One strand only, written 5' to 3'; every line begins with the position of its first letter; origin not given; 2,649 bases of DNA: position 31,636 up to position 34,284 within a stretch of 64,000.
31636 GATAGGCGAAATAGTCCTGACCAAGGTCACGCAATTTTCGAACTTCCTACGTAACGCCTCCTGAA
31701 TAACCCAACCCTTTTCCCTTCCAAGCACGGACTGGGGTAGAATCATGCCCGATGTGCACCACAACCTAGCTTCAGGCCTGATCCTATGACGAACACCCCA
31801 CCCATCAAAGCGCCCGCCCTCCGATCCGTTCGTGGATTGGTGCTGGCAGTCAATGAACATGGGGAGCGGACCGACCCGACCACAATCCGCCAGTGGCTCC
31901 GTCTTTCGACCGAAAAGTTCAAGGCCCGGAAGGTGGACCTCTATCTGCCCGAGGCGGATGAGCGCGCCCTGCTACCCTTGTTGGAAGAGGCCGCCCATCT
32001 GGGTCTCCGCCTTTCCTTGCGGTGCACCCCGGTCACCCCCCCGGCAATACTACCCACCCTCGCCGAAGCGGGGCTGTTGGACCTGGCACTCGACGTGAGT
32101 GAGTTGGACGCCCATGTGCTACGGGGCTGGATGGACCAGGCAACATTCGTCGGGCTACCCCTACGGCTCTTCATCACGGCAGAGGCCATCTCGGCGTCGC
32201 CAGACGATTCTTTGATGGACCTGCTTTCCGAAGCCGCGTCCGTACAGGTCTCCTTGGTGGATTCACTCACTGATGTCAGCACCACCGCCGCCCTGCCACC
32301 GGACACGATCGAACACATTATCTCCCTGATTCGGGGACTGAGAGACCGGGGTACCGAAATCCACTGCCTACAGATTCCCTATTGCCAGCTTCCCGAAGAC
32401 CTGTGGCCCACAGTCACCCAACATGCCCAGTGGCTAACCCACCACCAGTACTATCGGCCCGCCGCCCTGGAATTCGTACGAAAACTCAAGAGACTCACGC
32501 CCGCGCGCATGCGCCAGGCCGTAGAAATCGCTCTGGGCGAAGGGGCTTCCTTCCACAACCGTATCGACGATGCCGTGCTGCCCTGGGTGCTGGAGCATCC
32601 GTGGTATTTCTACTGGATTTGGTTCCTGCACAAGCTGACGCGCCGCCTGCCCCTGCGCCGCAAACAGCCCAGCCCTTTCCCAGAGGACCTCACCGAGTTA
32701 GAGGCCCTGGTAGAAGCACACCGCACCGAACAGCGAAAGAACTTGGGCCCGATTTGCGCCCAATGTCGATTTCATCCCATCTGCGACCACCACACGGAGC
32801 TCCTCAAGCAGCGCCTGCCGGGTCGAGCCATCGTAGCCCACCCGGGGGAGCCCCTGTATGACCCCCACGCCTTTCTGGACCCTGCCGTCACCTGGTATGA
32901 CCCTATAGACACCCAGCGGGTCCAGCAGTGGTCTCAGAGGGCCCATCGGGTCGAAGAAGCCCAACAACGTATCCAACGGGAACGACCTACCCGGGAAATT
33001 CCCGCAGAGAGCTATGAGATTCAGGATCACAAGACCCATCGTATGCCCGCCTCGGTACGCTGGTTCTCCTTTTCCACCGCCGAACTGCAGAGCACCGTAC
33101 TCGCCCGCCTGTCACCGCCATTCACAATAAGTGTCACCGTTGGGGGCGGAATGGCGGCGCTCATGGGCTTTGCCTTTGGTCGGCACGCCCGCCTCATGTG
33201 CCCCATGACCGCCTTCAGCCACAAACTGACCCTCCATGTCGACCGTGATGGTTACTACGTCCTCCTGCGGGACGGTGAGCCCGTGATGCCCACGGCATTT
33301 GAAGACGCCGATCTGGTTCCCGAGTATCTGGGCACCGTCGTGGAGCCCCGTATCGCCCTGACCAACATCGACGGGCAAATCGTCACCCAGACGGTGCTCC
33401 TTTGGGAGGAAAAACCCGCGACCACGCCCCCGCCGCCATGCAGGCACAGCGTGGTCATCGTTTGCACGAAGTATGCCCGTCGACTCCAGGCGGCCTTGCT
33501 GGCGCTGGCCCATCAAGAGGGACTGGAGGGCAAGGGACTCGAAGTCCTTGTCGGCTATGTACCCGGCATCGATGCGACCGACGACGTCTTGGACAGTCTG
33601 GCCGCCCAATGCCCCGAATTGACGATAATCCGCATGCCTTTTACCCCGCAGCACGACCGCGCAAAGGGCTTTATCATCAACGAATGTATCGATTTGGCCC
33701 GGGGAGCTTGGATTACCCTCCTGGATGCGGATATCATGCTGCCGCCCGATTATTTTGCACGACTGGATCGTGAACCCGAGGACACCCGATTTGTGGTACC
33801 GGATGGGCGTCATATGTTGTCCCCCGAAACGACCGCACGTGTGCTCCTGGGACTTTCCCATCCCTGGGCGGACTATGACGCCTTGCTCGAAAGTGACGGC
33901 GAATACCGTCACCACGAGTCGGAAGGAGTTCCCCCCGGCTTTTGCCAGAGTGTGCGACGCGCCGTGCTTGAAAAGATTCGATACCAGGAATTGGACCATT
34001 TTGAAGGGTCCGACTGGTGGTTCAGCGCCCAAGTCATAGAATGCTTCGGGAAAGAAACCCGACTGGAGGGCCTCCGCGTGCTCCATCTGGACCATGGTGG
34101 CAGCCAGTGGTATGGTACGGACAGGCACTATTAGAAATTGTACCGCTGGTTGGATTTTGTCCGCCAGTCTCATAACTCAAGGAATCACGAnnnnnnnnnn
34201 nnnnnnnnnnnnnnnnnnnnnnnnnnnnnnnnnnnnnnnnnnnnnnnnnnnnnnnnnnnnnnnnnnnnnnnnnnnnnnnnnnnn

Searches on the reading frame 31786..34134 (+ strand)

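Call 37: search_protein_families(library=pfam, proteins=[window:31786-34134:+], max_evalue=0.00001)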
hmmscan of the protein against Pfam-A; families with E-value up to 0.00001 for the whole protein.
window:31786-34134:+ (782 aa): 2 families
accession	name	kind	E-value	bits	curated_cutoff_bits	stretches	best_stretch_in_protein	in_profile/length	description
PF00535.33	Glycos_transf_2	-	1.5e-07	32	23.3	1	555-731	1-167/168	Glycosyl transferase family 2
PF13641.12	Glyco_tranf_2_3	-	8.5e-06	26.4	27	0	554-659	3-106/230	Glycosyltransferase like family 2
